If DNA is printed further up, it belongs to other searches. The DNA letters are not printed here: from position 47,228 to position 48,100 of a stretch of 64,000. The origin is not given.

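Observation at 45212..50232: ABC-DUF1854-ABC trio: two exporters each carrying an uncharacterised N-terminal domain plus a CxxC...CxxC zinc ribbon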

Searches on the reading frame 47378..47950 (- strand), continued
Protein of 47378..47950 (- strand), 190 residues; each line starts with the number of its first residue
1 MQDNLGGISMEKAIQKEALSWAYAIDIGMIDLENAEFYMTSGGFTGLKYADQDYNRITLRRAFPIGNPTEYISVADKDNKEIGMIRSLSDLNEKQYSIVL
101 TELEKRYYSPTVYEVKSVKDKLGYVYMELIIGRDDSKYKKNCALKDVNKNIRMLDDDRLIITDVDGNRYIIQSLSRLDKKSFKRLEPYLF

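Call 24: find_related_loci(query=A1, collection=genome_contigs, flank=10000)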
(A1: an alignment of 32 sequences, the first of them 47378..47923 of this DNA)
Query A1 (181 aa) in genome_contigs; peptide patterns used: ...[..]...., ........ (x = any residue, [..] = any of these).
600 stretches matched a pattern (row limit reached: there are more); 57 encode a relative of the query (tblastn E <= 1e-3); 57 distinct loci.
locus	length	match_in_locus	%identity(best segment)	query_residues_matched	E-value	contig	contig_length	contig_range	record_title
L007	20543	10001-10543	94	1-181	6e-111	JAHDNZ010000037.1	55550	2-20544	MAG: Bacillota bacterium isolate SL1-B34.1 k141_278487, whole genome shotgun sequence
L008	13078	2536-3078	78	1-181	2e-93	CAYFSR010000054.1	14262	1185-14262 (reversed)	MAG TPA_asm: uncultured Eubacteriales bacterium isolate ERP107106_co2_119 genome assembly, contig: NODE_3825_length_1426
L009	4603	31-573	78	1-181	1e-92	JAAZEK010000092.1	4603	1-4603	MAG: Clostridiales bacterium isolate AS09scLD_32 63900_AS09, whole genome shotgun sequence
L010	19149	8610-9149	78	1-181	8e-92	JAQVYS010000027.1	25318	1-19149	MAG: Bacillota bacterium isolate STF2_155 NODE_4500_length_25318_cov_5.256361_Sandtown_F2, whole genome shotgun sequence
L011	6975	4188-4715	77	6-181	6e-86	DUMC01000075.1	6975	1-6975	MAG TPA_asm: Clostridiaceae bacterium isolate AS04akNAM_37 25248_AS04, whole genome shotgun sequence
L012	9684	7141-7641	71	15-181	2e-78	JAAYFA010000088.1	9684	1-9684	MAG: Clostridiales bacterium isolate AS07pgkLD_232 83515_AS07, whole genome shotgun sequence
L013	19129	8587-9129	63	1-181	1e-73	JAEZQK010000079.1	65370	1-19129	MAG: Bacillota bacterium isolate OH_CFB_89 k127_231120, whole genome shotgun sequence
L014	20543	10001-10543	64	1-181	6e-74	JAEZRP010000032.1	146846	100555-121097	MAG: Bacillota bacterium isolate OH_PDB_191 k127_436823, whole genome shotgun sequence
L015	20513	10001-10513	65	11-181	2e-73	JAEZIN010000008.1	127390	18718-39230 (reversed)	MAG: Bacillota bacterium isolate OH_CDB_189 k127_501390, whole genome shotgun sequence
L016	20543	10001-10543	60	1-181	5e-73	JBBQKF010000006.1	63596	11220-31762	MAG: Saccharofermentanales bacterium isolate Co_metawrap_631 Cmw_631_k141_1745412_length_63596_cov_18.0000, whole genome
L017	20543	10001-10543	61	1-181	5e-73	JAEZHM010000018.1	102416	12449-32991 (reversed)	MAG: Bacillota bacterium isolate OH_CDB_136 k127_1645435, whole genome shotgun sequence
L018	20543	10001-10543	60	1-181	4e-72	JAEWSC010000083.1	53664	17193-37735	MAG: Bacillota bacterium isolate OH_SBrB_91 k127_320430, whole genome shotgun sequence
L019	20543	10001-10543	60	1-181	9e-72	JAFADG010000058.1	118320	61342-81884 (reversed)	MAG: Bacillota bacterium isolate OH_SBB_70 k127_1051315, whole genome shotgun sequence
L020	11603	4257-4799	59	1-181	2e-71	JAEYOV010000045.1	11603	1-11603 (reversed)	MAG: Bacillota bacterium isolate OH_CBB_166 k127_2286413, whole genome shotgun sequence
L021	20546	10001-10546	62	1-181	1e-71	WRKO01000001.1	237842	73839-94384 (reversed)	MAG: Oscillospiraceae bacterium isolate Th196P3bin109 Ga0099364_10000019, whole genome shotgun sequence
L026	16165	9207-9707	60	16-181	1e-63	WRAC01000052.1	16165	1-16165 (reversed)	MAG: Defluviitaleaceae bacterium isolate Lab288P1bin141 Ga0131853_10011561, whole genome shotgun sequence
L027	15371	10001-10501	60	16-181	2e-63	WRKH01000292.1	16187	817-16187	MAG: Turicibacter sp. isolate Th196P1bin2 JGI24700J35501_10930583, whole genome shotgun sequence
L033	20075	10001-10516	53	15-181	2e-55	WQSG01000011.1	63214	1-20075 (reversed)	MAG: Defluviitaleaceae bacterium isolate Co191P1bin81 JGI24694J35173_10000146, whole genome shotgun sequence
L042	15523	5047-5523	38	16-178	4e-34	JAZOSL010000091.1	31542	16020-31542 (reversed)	MAG: Acutalibacteraceae bacterium isolate T1900045543_YK20190237.MAGScoT_cleanbin_000034 SGB_7837_k141_1546187, whole ge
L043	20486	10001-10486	38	16-181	1e-33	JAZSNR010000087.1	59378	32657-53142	MAG: Acutalibacteraceae bacterium isolate T1900044550_TS20190016.MAGScoT_cleanbin_000044 SGB_217_k141_351801, whole geno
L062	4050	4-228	57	108-181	2e-22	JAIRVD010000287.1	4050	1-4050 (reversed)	MAG: Clostridiales bacterium isolate Ehx436_bin4 k119_2109883, whole genome shotgun sequence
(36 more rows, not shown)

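Call 28: predict_structure(alignment_id=A1)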
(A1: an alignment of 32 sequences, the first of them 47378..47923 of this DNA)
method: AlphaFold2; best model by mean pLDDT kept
length: 181 residues; sequences in the alignment: 32
mean_pLDDT: 83.3   pTM: 0.59
mean pLDDT of the five models: 83.3, 83.2, 82.4, 80.0, 79.4
residues with pLDDT >= 90: 80; 70-90: 75; 50-70: 11; < 50: 15
segments of 3 or more residues with pLDDT < 50: 1-14
pLDDT, mean of each block of 10 residues (from residue 1): 39 63 92 92 90 64 87 88 92 76 93 92 85 90 88 87 92 92 78
secondary structure, 60 per line:
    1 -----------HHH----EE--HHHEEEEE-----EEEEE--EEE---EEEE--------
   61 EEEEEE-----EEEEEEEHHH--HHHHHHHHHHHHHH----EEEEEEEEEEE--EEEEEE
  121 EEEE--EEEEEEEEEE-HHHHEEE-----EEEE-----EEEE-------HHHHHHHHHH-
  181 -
elements in order: E26-30 E36-40 E43-45 E49-52 E61-66 E72-78 H84-97 E102-112 E115-124 E127-136 H138-141 E142-144 E150-153 E159-162 H170-179

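Call 32: fold_search(model_id=the predicted structure, library=pdb)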
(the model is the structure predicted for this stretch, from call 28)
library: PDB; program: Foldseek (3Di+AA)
matches with E <= 10: 1260; with E <= 0.001: 0
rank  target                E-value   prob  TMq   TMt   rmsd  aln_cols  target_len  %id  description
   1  8veh_A                2.1e-02  0.41  0.19  0.18  13.7       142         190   13  Crystal structure of outer membrane lipoprotein carrier protein (LolA) from Rickettsia bellii (released 2023-12-27)
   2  6w90                  5.4e-02  0.20  0.14  0.19  14.9       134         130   13  De novo designed NTF2 fold protein NT-9 (released 2020-08-19)
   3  8veh_C                5.7e-02  0.23  0.18  0.17  13.9       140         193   15  Crystal structure of outer membrane lipoprotein carrier protein (LolA) from Rickettsia bellii (released 2023-12-27)
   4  4z32_F                6.8e-02  0.13  0.17  0.09  17.4       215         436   12  Crystal Structure of the FERM-SH2 Domains of Jak2 (released 2016-06-22)
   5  8veh_B                8.1e-02  0.20  0.18  0.17  13.9       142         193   14  Crystal structure of outer membrane lipoprotein carrier protein (LolA) from Rickettsia bellii (released 2023-12-27)
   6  2yn3_A                1.1e-01  0.77  0.19  0.13  10.1        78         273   14  Structural insight into the giant calcium-binding adhesin SiiE: implications for the adhesion of Salmonella enterica t (released 2013-04-03)
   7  4z32_E                1.1e-01  0.11  0.20  0.10  17.1       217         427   12  Crystal Structure of the FERM-SH2 Domains of Jak2 (released 2016-06-22)
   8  3f6h_B                1.2e-01  0.25  0.17  0.24  15.8       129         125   10  Crystal structure of the regulatory domain of LiCMS in complexed with isoleucine - type III (released 2009-04-21)
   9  5tpj                  1.4e-01  0.51  0.18  0.25  13.7        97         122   11  Crystal structure of a de novo designed protein with curved beta-sheet (released 2017-01-25)
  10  3hty_I                1.5e-01  0.89  0.18  0.33   5.7        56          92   14  Crystal structure of a lipocalin-like protein (BT_0869) from Bacteroides thetaiotaomicron VPI-5482 at 1.95 A resolutio (released 2009-07-07)
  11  9ded                  1.5e-01  0.51  0.18  0.27   9.5        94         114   12  Designed protein n8 (released 2025-02-19)
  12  6w40_B                1.5e-01  0.28  0.15  0.22   9.1        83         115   13  An enumerative algorithm for de novo design of proteins with diverse pocket structures (released 2020-04-08)
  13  3rnu_A                1.5e-01  0.25  0.23  0.22   8.9       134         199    9  Structural Basis of Cytosolic DNA Sensing by Innate Immune Receptors (released 2012-04-25)
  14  2yn3_C                1.7e-01  0.72  0.20  0.13   9.8        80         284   14  Structural insight into the giant calcium-binding adhesin SiiE: implications for the adhesion of Salmonella enterica t (released 2013-04-03)
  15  8cgm_A                1.8e-01  0.23  0.20  0.20  12.6       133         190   14  Structure of the lipoprotein transporter LolA from Porphyromonas gingivalis (released 2023-06-21)
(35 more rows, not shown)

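Call 38: search_protein_families(library=pfam, proteins=[L042:1290-2213:-, L043:4101-4994:-, L043:5030-6169:-, L043:12700-16389:-, L043:2334-3356:-, L043:3469-4044:+, L043:16397-17665:-, L043:19007-19741:-, L043:17809-18993:-, L004:16328-18763:+], max_evalue=0.0001)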
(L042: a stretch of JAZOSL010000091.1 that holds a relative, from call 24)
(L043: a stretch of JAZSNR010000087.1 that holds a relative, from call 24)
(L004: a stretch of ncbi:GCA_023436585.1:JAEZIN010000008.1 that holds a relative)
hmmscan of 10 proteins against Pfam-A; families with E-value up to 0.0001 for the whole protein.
L042:1290-2213:- (307 aa): 1 family
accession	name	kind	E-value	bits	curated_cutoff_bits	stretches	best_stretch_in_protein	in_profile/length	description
PF00198.28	2-oxoacid_dh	-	1.4e-37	129.8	23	2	200-303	137-231/232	2-oxoacid dehydrogenases acyltransferase (catalytic domain)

L043:4101-4994:- (297 aa): 1 family
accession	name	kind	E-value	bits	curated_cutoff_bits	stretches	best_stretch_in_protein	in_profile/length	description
PF04794.17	YdjC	-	1.7e-57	195.8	29.7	1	4-279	1-265/266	YdjC-like protein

L043:5030-6169:- (379 aa): 1 family
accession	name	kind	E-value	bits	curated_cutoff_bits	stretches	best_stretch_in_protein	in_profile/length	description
PF01471.23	PG_binding_1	-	1.1e-06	29.2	23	1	210-263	5-56/57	Putative peptidoglycan binding domain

L043:12700-16389:- (1229 aa): 3 families
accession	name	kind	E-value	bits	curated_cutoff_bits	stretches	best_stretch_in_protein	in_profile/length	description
PF13507.12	GATase_5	-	3.9e-82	275.7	27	1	965-1228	1-260/260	CobB/CobQ-like glutamine amidotransferase domain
PF02769.27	AIRS_C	-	5.1e-32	111.6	23.1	1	431-582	2-155/156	AIR synthase related protein, C-terminal domain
PF18072.6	FGAR-AT_linker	-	1.8e-11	44.8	26.6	1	177-224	2-49/50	Formylglycinamide ribonucleotide amidotransferase linker domain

L043:2334-3356:- (340 aa): 5 families
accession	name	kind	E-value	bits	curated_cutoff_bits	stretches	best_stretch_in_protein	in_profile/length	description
PF12146.15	Hydrolase_4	-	4.1e-18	66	27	2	120-219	6-106/239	Serine aminopeptidase, S33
PF00561.26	Abhydrolase_1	-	5.3e-10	39.8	25.8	1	121-222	3-102/245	alpha/beta hydrolase fold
PF03959.19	FSH1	-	4.7e-07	30.1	21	1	215-315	135-199/211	Serine hydrolase (FSH1)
PF02129.25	Peptidase_S15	-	8.7e-07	29.3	23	0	135-212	46-119/262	X-Pro dipeptidyl-peptidase (S15 family)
PF00326.27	Peptidase_S9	-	2.7e-06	27.5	22.6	1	141-338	10-210/213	Prolyl oligopeptidase family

L043:3469-4044:+ (191 aa): 1 family
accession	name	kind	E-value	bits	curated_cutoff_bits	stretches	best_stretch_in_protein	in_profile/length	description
PF02659.21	Mntp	-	2.9e-50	170.4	24.4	1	31-183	2-152/152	Putative manganese efflux pump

L043:16397-17665:- (422 aa): 6 families
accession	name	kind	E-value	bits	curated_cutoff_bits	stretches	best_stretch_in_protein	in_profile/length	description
PF01071.24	GARS_A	-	9.2e-80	267.5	27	1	101-293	1-194/194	Phosphoribosylglycinamide synthetase, ATP-grasp (A) domain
PF02844.21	GARS_N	-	8.3e-35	120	29.5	1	1-100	1-100/100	Phosphoribosylglycinamide synthetase, N domain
PF02843.22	GARS_C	-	1.9e-28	99.1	34.8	1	328-415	1-92/92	Phosphoribosylglycinamide synthetase, C domain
PF02786.22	CPSase_L_D2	-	2.5e-07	30.9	19.8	1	103-212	2-114/211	Carbamoyl-phosphate synthase L chain, ATP binding domain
PF02222.28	ATP-grasp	-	1.8e-05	24.9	27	1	109-197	2-86/179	ATP-grasp domain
PF13535.11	ATP-grasp_4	-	1.9e-05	24.8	27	1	137-214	2-89/160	ATP-grasp domain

L043:19007-19741:- (244 aa): 1 family
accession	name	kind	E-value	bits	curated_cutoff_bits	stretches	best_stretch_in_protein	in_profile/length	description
PF07826.16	IMP_cyclohyd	-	6.6e-71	238.3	28.1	1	21-229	1-189/192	IMP cyclohydrolase-like protein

L043:17809-18993:- (394 aa): 1 family
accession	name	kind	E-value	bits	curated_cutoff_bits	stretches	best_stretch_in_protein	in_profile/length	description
PF01808.24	AICARFT_IMPCHas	-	3.8e-55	188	25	1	3-263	76-311/311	AICARFT/IMPCHase bienzyme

L004:16328-18763:+ (811 aa): 2 families
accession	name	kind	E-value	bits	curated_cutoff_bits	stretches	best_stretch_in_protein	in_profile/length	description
PF17167.11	Glyco_hydro_94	-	2.4e-158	527.7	27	1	307-733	1-420/420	Glycosyl hydrolase 94 superfamily, catalytic domain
PF06165.18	GH94_b-supersand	-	1.2e-84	284.2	23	1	21-263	1-251/251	Glycosyl hydrolase 94, supersandwich domain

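Call 43: search_solved_structures(query=A1, max_evalue=10, show_alignments=2)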
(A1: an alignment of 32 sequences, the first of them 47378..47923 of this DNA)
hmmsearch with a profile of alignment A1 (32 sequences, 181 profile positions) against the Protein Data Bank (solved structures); distinct sequences matched with E-value up to 10: 3.
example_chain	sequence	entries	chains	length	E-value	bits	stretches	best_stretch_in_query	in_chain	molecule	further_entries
3hs3_A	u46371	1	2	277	0.51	13.5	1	83-136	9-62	Ribose operon repressor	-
5vgz_E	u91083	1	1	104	0.72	13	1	138-174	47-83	26S proteasome regulatory subunit 10B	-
8amz_L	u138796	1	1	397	0.77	12.9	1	140-173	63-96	AAA domain-containing protein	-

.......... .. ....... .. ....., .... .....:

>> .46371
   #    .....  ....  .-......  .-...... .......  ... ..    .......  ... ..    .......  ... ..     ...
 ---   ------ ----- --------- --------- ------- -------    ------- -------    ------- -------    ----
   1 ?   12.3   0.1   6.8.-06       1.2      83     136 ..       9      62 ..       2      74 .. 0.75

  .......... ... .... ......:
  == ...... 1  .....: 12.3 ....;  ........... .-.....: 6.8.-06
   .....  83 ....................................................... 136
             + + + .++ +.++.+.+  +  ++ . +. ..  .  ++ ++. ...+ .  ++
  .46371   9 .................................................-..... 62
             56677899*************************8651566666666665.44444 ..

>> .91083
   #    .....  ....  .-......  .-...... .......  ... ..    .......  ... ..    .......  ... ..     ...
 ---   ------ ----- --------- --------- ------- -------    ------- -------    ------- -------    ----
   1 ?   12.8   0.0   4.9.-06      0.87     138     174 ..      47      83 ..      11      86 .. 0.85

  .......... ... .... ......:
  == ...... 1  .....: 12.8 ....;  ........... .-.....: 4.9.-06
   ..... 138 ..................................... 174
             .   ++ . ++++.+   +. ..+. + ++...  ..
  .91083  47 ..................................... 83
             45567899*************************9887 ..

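Call 65: search_protein_families(library=pfam, proteins=[L021:9209-9982:+, L026:8512-9183:+, L026:9720-10235:+, L027:9181-9852:+, L033:7287-7901:+, L033:7898-8371:+, L033:9094-9993:+, L033:11144-12271:+, L062:333-803:+, L062:1640-2062:+], max_evalue=0.001)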
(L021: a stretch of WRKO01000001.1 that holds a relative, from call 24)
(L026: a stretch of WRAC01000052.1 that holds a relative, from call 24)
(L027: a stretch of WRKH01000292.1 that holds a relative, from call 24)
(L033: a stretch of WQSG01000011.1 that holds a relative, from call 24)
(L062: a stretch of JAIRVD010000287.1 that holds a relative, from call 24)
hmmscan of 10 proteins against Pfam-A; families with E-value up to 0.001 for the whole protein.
L021:9209-9982:+ (257 aa): 8 families
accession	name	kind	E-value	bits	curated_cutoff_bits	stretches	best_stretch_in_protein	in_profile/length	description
PF00583.31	Acetyltransf_1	-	1.4e-19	70.9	20.7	1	153-243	22-116/116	Acetyltransferase (GNAT) family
PF13508.13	Acetyltransf_7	-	3.4e-15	56.6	27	1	166-244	8-83/84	Acetyltransferase (GNAT) domain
PF13673.13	Acetyltransf_10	-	2.9e-11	43.9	23.6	1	159-251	29-115/128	Acetyltransferase (GNAT) domain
PF13527.13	Acetyltransf_9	-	2.4e-07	31.2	25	1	133-244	8-125/127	Acetyltransferase (GNAT) domain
PF24553.2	Rv0428c_C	-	2.2e-05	24.7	27.2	1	182-244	155-216/224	Probable histone acetyltransferase Rv0428c C-terminal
PF08445.16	FR47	-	4.1e-05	23.9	22.1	1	190-246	25-80/86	FR47-like protein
PF14542.12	Acetyltransf_CG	-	5.6e-05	23.6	30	1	181-219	17-57/80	GCN5-related N-acetyl-transferase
PF13302.13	Acetyltransf_3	-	0.00041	21.5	25.4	1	149-243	36-137/138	Acetyltransferase (GNAT) domain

L026:8512-9183:+ (223 aa): 0 families

L026:9720-10235:+ (171 aa): 3 families
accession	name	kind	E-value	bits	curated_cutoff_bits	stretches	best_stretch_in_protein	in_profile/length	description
PF00583.31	Acetyltransf_1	-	2.8e-09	37.7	20.7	1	72-155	34-116/116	Acetyltransferase (GNAT) family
PF13673.13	Acetyltransf_10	-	0.00033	21.1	23.6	1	97-160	52-112/128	Acetyltransferase (GNAT) domain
PF13420.13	Acetyltransf_4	-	0.00047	20.6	24.3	1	72-161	49-140/155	Acetyltransferase (GNAT) domain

L027:9181-9852:+ (223 aa): 1 family
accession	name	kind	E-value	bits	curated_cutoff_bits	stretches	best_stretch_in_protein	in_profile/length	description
PF20251.4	Big_14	-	3.1e-11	43.6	27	1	36-125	22-103/104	Bacterial Ig-like domain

L033:7287-7901:+ (204 aa): 1 family
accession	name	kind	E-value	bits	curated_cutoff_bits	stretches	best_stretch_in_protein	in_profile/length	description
PF01613.24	Flavin_Reduct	-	4.1e-15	56.7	27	1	38-171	6-139/153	Flavin reductase like domain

L033:7898-8371:+ (157 aa): 5 families
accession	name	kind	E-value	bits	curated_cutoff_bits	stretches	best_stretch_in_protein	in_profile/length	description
PF13508.13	Acetyltransf_7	-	4.1e-12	46.7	27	1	60-145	7-84/84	Acetyltransferase (GNAT) domain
PF00583.31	Acetyltransf_1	-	5.4e-12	46.5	20.7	1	43-143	24-116/116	Acetyltransferase (GNAT) family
PF13673.13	Acetyltransf_10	-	5e-09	36.7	23.6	1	49-145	24-109/128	Acetyltransferase (GNAT) domain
PF13527.13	Acetyltransf_9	-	2.3e-06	28.1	25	1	7-144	3-125/127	Acetyltransferase (GNAT) domain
PF12746.13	GNAT_acetyltran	-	0.00014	22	26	1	56-151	157-242/243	GNAT acetyltransferase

L033:9094-9993:+ (299 aa): 0 families

L033:11144-12271:+ (375 aa): 6 families
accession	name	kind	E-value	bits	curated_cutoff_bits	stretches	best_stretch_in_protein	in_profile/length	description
PF00300.27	His_Phos_1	-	6.5e-43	147.1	21.7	1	40-218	1-192/194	Histidine phosphatase superfamily (branch 1)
PF00583.31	Acetyltransf_1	-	1.2e-13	51.7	20.7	1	256-359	19-116/116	Acetyltransferase (GNAT) family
PF13508.13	Acetyltransf_7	-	1.2e-10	42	27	1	272-360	3-83/84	Acetyltransferase (GNAT) domain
PF13673.13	Acetyltransf_10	-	5.9e-07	30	23.6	1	261-375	20-123/128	Acetyltransferase (GNAT) domain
PF13527.13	Acetyltransf_9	-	6.4e-07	29.9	25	1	226-359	2-124/127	Acetyltransferase (GNAT) domain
PF08445.16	FR47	-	0.00047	20.5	22.1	1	301-367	20-85/86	FR47-like protein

L062:333-803:+ (156 aa): 8 families
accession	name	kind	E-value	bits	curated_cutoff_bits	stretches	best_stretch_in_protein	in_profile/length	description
PF00583.31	Acetyltransf_1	-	6.6e-18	65.5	20.7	1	35-137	20-116/116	Acetyltransferase (GNAT) family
PF13508.13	Acetyltransf_7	-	1.2e-12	48.5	27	1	49-138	2-83/84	Acetyltransferase (GNAT) domain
PF13527.13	Acetyltransf_9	-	5.6e-11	43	25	1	3-138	1-125/127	Acetyltransferase (GNAT) domain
PF13673.13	Acetyltransf_10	-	7.1e-08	32.9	23.6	1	39-141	20-111/128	Acetyltransferase (GNAT) domain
PF08445.16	FR47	-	4.3e-06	27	22.1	1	79-145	20-85/86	FR47-like protein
PF13302.13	Acetyltransf_3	-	6.2e-06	27.4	25.4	1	2-138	2-138/138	Acetyltransferase (GNAT) domain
PF13420.13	Acetyltransf_4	-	0.00029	21.3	24.3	1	4-141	1-138/155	Acetyltransferase (GNAT) domain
PF13523.12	Acetyltransf_8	-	0.00043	20.4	27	1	36-142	29-142/145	Acetyltransferase (GNAT) domain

L062:1640-2062:+ (140 aa): 3 families
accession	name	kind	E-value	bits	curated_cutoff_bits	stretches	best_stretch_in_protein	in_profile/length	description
PF13508.13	Acetyltransf_7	-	1.5e-13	51.3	27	1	46-124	2-83/84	Acetyltransferase (GNAT) domain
PF00583.31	Acetyltransf_1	-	6.4e-13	49.4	20.7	1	21-123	3-116/116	Acetyltransferase (GNAT) family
PF13673.13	Acetyltransf_10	-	7.7e-11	42.5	23.6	1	36-126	18-110/128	Acetyltransferase (GNAT) domain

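Call 71: search_dna_similar(query=window:47378-47923:-, collection=plasmids, mode=protein, max_evalue=0.01, max_rows=20)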
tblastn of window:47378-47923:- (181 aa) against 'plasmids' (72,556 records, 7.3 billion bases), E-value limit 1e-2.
Records with a match: 2; places in all: 2; records where one place covers at least 80% of the query: 1.
Best place of each record, by identity: <60% 2.
By first word of the organism name: Ralstonia 2.
By predicted mobility (MOB-suite, as given by PLSDB): non-mobilizable 2.
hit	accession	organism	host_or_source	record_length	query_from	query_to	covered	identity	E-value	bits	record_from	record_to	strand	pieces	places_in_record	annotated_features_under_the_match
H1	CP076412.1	Ralstonia wenshanensis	soil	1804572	20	180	89%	25.6%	1e-4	49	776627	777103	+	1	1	DUF1854 domain-containing protein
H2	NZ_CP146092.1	Ralstonia sp. RRA.1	-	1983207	52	180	71%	28.7%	1e-4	49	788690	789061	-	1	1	none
